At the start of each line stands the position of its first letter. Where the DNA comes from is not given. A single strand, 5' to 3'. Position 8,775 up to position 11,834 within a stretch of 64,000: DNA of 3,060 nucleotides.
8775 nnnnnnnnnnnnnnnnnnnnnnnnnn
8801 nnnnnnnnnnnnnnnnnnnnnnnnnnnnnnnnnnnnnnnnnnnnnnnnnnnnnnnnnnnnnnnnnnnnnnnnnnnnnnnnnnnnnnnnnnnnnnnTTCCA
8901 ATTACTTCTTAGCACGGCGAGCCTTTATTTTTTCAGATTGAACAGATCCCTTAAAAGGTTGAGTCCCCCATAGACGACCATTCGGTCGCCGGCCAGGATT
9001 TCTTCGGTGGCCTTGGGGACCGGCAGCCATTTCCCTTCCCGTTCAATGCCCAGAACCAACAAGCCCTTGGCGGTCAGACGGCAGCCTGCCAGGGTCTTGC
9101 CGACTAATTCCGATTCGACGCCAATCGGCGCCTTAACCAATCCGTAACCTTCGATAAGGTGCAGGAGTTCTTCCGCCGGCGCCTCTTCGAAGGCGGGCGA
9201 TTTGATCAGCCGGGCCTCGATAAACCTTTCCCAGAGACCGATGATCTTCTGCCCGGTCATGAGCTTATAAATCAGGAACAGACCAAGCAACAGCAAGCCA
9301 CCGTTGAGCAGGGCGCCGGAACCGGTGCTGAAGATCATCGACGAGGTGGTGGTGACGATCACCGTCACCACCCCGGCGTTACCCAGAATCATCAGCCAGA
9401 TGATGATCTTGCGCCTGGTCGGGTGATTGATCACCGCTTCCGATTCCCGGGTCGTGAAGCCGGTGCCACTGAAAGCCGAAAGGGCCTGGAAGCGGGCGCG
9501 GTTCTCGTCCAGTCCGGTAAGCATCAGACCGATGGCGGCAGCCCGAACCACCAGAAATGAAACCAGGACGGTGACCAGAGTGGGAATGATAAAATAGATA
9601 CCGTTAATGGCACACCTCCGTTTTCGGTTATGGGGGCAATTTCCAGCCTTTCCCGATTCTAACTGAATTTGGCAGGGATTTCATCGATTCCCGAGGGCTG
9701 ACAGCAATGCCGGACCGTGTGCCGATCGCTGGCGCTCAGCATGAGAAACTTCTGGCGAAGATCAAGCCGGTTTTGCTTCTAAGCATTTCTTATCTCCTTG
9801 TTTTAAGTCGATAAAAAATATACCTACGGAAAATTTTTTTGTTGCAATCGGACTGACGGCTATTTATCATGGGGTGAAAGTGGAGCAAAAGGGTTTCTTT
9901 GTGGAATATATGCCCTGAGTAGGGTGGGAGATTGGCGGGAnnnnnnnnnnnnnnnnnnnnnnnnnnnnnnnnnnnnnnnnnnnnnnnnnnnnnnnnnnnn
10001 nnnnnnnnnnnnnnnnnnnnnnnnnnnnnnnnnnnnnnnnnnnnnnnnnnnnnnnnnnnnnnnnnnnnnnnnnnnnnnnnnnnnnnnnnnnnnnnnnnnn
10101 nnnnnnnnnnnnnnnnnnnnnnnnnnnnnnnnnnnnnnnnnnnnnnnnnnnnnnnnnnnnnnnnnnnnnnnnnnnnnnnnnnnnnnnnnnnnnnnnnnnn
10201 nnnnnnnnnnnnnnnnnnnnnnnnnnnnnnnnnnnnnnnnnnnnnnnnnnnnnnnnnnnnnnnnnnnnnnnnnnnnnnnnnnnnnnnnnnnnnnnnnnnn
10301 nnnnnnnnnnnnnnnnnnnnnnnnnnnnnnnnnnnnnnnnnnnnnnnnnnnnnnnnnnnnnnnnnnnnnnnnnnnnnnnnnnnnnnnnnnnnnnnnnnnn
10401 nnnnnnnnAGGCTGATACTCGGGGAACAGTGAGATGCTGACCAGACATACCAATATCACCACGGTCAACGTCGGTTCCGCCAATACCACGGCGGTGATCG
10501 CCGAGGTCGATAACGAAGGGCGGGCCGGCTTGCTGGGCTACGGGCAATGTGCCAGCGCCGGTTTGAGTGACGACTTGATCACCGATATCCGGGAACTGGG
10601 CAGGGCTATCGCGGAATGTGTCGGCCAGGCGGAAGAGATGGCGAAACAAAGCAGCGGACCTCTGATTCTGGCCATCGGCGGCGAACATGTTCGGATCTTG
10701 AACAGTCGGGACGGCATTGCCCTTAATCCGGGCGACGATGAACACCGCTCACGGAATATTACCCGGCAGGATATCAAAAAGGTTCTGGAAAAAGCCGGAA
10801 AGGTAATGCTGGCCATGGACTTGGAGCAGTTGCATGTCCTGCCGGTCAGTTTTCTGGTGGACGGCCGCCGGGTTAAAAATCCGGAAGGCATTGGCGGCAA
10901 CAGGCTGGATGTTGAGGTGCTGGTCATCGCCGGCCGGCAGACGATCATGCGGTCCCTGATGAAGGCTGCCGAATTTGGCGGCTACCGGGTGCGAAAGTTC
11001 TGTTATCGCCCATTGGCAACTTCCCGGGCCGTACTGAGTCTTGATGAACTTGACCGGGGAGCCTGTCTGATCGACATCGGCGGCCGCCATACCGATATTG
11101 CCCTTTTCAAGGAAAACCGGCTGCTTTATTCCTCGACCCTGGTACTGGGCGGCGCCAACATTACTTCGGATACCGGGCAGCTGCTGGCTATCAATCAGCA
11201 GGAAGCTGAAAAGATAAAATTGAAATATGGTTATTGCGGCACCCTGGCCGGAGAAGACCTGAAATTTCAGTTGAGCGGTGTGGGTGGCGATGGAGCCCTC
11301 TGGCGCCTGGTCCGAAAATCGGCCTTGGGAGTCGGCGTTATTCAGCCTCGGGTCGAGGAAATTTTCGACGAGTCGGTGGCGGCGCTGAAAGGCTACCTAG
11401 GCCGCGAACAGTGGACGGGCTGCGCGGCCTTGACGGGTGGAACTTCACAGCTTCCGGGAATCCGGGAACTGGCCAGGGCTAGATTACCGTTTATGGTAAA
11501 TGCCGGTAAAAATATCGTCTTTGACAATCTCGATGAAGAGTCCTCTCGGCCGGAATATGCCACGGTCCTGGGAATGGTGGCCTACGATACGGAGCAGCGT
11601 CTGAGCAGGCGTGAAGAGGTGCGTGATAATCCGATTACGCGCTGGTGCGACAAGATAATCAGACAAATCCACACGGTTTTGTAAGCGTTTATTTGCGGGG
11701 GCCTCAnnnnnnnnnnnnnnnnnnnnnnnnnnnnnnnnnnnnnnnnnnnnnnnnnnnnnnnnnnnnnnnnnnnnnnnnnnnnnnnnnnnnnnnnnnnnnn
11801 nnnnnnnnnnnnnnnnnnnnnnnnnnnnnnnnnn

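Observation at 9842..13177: Stand-alone mraZ-ftsA-ftsZ-like operon with no other dcw genes: candidate paralogous cytoskeletal/division module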

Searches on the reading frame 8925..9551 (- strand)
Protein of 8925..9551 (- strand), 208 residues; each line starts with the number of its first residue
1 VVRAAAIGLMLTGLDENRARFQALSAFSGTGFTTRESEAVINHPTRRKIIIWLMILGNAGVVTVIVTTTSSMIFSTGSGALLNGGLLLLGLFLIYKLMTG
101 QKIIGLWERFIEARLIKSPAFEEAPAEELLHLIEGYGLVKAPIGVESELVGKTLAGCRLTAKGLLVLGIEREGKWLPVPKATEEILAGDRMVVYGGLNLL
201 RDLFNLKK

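Call 3: search_protein_families(library=pfam, proteins=[window:8925-9551:-], max_evalue=0.01)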
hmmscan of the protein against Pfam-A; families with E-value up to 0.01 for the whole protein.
window:8925-9551:- (208 aa): 1 family
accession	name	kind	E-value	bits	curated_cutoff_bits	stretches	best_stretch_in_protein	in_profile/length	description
PF02080.26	TrkA_C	-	3.7e-11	43.2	27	1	141-206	4-69/71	TrkA-C domain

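Call 4: search_protein_families(library=ncbifam, proteins=[window:8925-9551:-], max_evalue=0.01)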
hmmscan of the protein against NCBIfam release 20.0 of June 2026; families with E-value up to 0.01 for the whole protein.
window:8925-9551:- (208 aa): 2 families
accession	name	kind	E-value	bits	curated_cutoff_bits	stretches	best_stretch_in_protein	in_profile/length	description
NF007041.0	PRK09496.3-4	equivalog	0.0036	16.1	386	1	144-195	382-431/450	Trk system potassium transporter TrkA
NF007039.0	PRK09496.3-2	equivalog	0.008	15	293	0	138-195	153-208/446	Trk system potassium transporter TrkA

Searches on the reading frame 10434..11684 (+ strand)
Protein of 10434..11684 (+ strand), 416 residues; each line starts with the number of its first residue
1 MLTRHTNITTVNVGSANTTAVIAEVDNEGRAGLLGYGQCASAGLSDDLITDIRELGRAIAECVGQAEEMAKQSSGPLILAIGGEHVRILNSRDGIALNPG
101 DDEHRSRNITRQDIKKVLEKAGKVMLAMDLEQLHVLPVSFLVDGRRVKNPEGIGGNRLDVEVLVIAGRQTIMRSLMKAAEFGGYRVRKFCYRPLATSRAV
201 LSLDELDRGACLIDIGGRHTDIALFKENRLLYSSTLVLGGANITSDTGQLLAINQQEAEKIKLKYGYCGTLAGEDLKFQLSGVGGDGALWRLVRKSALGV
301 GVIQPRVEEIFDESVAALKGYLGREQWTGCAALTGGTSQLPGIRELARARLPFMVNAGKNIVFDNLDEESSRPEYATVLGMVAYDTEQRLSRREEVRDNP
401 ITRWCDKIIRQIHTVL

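Call 3: search_protein_families(library=pfam, proteins=[window:10434-11684:+], max_evalue=0.01)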
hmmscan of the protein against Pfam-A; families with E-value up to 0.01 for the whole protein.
window:10434-11684:+ (416 aa): 4 families
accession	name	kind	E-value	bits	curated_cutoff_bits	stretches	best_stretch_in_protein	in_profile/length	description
PF14450.12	FtsA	-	6e-27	95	31.8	1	211-380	1-127/127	Cell division protein FtsA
PF02491.25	SHS2_FTSA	-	7.6e-15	55.5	25.4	1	83-165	1-78/79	SHS2 domain inserted in FTSA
PF11104.14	PilM_2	-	5.2e-07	29.4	27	1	159-265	125-237/340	Type IV pilus assembly protein PilM;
PF06723.19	MreB_Mbl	-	8.3e-05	22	27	1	208-357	145-303/327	MreB/Mbl protein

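Call 4: search_protein_families(library=ncbifam, proteins=[window:10434-11684:+], max_evalue=0.01)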
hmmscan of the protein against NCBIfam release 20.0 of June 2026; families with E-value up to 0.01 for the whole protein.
window:10434-11684:+ (416 aa): 8 families
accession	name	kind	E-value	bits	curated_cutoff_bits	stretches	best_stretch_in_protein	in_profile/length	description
TIGR01174.1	ftsA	equivalog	5.1e-76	256.2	175.85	1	8-384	2-371/371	cell division protein FtsA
NF007009.0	PRK09472.1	equivalog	1.9e-50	172.2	409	1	8-409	10-413/420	cell division protein FtsA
NF045709.1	Amuc_1101_fam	equivalog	2.5e-08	33.2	650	1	158-269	127-238/608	Amuc_1101 family PilM-like pilus complex protein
TIGR01175.1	pilM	subfamily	2.2e-07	30.2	133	1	159-355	132-310/348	type IV pilus assembly protein PilM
NF011660.0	PRK15080.1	equivalog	3.7e-05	23.1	182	1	185-264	123-197/277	ethanolamine utilization protein EutJ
TIGR02529.1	EutJ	subfamily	4.6e-05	23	152.1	1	173-263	78-163/239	ethanolamine utilization protein EutJ family protein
NF010539.0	PRK13927.1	subfamily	0.006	15.5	293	0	200-324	144-270/339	rod shape-determining protein MreB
TIGR00904.1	mreB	subfamily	0.0089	15.1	365.75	0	201-322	144-268/334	MreB/Mrl family cell shape determining protein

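Call 72: search_solved_structures(query=window:10434-11684:+, max_evalue=0.001)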
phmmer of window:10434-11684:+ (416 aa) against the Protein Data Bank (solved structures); distinct sequences matched with E-value up to 0.001: 7.
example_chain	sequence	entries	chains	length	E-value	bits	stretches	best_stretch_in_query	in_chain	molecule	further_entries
7q6d_A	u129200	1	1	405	5.9e-45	157.2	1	9-397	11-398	Cell division protein FtsA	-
7q6g_A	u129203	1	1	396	1.1e-42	149.7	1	9-390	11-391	Cell division protein FtsA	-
7q6f_A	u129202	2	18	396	5.7e-40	140.7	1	8-387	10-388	Cell division protein FtsA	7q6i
3wt0_A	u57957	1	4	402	2.4e-25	92.6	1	9-348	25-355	Cell division protein FtsA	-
3wqt_A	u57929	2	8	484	3.9e-25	91.9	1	9-348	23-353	Cell division protein FtsA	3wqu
1e4f_T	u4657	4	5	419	1.1e-10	44.4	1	8-402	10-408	CELL DIVISION PROTEIN FTSA | CELL DIVISION PROTEIN FTSA, PUTATIVE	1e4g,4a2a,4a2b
2ych_A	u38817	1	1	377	0.00076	21.8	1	159-280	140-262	COMPETENCE PROTEIN PILM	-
